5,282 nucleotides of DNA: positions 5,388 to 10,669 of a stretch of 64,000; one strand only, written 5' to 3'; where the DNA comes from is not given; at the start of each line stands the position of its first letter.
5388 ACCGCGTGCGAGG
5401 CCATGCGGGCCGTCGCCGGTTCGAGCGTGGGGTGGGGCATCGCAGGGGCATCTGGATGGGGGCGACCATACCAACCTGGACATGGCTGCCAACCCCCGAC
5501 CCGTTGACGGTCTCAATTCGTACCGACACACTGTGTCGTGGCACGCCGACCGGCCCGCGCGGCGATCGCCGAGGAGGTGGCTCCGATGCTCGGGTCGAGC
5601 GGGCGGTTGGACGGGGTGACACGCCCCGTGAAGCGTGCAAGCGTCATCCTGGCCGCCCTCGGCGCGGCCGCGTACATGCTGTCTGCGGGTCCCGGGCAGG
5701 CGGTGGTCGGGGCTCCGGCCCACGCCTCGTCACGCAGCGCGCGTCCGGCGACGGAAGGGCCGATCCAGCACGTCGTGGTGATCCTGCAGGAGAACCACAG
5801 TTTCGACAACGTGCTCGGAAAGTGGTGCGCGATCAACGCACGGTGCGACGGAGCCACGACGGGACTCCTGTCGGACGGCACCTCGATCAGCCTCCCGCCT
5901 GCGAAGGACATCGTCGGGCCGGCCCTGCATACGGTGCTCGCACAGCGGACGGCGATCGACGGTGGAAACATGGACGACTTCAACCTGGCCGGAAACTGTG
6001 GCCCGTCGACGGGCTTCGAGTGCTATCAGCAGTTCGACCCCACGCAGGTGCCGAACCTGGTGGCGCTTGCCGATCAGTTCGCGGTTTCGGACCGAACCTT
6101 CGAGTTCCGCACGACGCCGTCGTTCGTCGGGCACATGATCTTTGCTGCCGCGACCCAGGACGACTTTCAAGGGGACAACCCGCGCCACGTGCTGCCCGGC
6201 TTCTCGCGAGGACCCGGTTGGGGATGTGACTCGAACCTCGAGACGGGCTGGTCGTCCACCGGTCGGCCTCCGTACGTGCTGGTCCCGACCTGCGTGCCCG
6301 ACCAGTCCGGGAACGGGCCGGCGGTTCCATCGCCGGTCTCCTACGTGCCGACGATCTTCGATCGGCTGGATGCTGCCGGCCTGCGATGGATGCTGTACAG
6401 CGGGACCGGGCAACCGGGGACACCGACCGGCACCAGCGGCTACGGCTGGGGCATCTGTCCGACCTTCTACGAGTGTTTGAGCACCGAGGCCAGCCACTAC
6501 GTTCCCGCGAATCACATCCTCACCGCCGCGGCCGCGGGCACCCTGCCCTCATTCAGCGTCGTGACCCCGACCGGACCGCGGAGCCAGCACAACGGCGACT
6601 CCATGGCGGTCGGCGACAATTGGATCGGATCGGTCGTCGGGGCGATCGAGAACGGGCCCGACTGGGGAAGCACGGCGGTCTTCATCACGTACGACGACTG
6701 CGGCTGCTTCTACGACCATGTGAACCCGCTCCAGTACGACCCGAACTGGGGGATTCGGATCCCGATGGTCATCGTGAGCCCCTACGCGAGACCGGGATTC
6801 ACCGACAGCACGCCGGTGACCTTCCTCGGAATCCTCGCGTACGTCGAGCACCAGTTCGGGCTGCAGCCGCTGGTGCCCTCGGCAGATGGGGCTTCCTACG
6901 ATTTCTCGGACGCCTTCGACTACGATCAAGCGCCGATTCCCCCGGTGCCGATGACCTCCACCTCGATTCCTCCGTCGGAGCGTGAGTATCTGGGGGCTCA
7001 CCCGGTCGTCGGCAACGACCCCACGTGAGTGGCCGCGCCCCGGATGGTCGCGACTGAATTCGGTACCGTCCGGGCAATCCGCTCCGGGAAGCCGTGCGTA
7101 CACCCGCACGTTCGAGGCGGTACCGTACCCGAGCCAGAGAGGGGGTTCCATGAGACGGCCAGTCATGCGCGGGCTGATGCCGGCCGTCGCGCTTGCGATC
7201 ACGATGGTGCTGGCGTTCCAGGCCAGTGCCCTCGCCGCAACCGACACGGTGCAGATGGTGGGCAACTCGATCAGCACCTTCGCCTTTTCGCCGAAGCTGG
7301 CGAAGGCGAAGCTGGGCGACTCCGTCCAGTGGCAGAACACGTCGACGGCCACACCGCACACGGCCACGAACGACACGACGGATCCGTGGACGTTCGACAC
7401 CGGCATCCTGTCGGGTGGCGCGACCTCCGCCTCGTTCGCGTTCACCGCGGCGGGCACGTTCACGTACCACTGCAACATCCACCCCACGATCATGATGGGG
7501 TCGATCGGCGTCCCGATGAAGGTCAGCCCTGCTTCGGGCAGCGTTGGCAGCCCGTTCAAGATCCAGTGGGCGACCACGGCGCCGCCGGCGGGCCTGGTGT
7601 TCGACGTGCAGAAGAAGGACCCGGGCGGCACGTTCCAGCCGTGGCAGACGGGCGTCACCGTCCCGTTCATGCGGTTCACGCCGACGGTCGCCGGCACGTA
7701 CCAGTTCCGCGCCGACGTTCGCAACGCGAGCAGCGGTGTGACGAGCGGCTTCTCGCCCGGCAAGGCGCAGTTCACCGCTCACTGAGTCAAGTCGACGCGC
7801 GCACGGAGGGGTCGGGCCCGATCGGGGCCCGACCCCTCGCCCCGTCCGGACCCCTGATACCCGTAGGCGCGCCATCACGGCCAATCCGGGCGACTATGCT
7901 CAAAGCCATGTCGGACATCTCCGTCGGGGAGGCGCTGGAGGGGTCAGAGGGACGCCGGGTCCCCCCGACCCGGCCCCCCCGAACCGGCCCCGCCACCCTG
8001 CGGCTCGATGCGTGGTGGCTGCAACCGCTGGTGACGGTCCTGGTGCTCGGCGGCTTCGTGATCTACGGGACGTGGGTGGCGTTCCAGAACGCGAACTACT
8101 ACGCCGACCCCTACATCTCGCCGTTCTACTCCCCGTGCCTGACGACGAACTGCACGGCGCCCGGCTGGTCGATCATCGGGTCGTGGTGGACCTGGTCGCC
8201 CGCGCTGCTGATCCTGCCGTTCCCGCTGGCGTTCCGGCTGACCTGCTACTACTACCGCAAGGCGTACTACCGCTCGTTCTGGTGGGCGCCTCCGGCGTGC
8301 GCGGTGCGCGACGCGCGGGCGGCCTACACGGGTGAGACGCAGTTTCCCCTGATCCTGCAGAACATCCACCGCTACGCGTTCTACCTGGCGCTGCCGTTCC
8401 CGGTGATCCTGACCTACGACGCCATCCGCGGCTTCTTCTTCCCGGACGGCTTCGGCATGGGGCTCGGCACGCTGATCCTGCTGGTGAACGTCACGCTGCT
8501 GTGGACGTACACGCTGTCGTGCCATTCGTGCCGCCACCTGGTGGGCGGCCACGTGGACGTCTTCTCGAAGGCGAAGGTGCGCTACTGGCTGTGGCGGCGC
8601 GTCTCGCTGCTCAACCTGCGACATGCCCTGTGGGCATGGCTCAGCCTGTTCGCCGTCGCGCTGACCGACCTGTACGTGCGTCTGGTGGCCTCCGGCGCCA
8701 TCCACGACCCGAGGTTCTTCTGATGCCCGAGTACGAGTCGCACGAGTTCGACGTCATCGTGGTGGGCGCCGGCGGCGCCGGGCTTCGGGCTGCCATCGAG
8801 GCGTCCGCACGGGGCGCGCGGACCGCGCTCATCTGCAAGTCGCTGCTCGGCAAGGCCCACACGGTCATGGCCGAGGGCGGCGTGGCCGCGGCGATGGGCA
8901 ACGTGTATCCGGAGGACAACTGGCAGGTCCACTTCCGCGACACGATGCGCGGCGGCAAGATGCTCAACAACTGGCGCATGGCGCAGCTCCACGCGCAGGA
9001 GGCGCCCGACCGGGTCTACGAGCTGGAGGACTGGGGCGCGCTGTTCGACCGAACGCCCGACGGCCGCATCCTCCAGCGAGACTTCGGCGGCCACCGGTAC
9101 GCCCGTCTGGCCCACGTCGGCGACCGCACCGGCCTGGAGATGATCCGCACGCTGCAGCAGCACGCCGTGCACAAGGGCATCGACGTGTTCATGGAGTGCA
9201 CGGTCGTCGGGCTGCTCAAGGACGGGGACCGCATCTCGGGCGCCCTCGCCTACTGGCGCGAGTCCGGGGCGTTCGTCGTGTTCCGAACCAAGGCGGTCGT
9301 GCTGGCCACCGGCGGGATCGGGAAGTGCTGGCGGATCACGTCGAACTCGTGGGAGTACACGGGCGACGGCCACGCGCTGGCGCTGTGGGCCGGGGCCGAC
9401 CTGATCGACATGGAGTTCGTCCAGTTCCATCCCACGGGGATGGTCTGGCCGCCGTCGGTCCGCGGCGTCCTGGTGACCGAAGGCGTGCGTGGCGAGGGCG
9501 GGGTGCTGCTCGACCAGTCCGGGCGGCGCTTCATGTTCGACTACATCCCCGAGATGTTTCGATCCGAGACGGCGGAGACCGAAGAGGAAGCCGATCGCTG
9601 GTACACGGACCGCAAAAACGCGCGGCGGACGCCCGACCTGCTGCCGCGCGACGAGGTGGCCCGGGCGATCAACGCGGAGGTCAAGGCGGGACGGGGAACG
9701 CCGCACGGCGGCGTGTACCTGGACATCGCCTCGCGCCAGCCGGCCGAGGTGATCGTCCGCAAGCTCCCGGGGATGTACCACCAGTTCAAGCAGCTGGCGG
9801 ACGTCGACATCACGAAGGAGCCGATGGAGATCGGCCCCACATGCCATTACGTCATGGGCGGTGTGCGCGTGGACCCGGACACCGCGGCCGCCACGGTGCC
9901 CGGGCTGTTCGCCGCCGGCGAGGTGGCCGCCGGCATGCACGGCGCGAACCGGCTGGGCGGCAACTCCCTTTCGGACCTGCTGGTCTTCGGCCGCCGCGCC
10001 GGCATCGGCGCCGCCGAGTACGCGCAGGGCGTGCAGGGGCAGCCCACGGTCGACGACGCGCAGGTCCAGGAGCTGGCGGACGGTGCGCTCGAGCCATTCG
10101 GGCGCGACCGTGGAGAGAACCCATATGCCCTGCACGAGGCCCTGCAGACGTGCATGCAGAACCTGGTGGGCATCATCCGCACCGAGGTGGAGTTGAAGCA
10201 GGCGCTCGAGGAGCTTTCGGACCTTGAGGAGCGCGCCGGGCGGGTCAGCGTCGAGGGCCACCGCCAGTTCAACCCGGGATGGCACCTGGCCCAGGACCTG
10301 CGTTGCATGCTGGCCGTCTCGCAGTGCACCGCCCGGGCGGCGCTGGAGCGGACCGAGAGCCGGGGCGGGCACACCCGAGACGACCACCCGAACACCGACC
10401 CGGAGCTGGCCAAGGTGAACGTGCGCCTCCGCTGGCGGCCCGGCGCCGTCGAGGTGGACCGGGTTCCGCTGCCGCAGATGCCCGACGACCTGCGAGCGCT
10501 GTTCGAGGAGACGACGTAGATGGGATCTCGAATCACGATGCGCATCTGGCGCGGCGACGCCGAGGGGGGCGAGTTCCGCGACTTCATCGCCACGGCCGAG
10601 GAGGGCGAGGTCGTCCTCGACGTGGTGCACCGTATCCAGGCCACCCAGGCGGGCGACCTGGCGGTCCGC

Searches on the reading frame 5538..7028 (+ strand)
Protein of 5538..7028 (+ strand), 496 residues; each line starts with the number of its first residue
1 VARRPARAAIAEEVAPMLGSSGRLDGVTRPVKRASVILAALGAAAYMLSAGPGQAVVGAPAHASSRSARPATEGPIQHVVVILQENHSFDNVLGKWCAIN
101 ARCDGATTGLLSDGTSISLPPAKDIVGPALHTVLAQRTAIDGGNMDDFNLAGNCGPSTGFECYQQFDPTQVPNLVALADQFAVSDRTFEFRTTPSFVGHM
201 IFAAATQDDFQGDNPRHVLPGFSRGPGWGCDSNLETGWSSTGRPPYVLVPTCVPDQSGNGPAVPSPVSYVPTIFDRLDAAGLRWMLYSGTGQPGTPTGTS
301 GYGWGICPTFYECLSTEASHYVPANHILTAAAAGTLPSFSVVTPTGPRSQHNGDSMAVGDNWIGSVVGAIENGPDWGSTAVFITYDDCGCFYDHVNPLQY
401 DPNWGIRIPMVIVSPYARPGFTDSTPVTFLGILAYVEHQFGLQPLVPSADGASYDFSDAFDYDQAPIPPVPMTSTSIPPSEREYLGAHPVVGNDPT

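Call 61: search_protein_families(library=pfam, proteins=[window:5538-7028:+], max_evalue=1e-8)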
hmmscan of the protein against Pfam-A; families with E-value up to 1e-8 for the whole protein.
window:5538-7028:+ (496 aa): 1 family
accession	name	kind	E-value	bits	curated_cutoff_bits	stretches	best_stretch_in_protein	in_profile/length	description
PF04185.19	Phosphoesterase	-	3.8e-47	161.6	23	1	76-442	1-355/356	Phosphoesterase family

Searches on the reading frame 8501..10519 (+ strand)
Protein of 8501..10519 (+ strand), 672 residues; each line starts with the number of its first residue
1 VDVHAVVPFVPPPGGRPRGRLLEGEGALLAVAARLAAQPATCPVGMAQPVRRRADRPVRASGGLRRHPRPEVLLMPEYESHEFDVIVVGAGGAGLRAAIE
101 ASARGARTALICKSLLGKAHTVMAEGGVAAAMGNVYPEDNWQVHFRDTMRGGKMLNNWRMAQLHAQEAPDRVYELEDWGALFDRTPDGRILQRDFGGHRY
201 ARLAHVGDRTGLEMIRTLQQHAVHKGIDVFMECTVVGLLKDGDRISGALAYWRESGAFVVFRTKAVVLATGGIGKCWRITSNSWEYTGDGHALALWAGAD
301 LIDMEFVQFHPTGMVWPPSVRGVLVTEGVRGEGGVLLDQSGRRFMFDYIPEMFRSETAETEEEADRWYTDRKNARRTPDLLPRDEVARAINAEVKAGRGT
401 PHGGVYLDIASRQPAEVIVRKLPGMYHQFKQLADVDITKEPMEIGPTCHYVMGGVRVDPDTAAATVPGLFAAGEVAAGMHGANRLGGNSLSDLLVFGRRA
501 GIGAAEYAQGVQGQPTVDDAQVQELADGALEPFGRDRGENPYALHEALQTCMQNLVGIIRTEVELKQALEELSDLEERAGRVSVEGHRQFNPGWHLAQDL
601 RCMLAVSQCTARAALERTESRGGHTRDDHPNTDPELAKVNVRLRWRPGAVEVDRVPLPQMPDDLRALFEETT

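Call 61: search_protein_families(library=pfam, proteins=[window:8501-10519:+], max_evalue=1e-8)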
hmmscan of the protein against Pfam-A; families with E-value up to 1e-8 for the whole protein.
window:8501-10519:+ (672 aa): 3 families
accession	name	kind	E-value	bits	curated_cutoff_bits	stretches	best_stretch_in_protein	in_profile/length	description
PF00890.30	FAD_binding_2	-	3.6e-95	320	20.4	1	84-490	1-414/414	FAD binding domain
PF02910.25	Succ_DH_flav_C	-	8.1e-24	84.5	20.8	1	545-635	1-92/130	Fumarate reductase flavoprotein C-term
PF03486.20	HI0933_like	-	5e-09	36.4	50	0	84-114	2-32/244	HI0933-like protein Rossmann domain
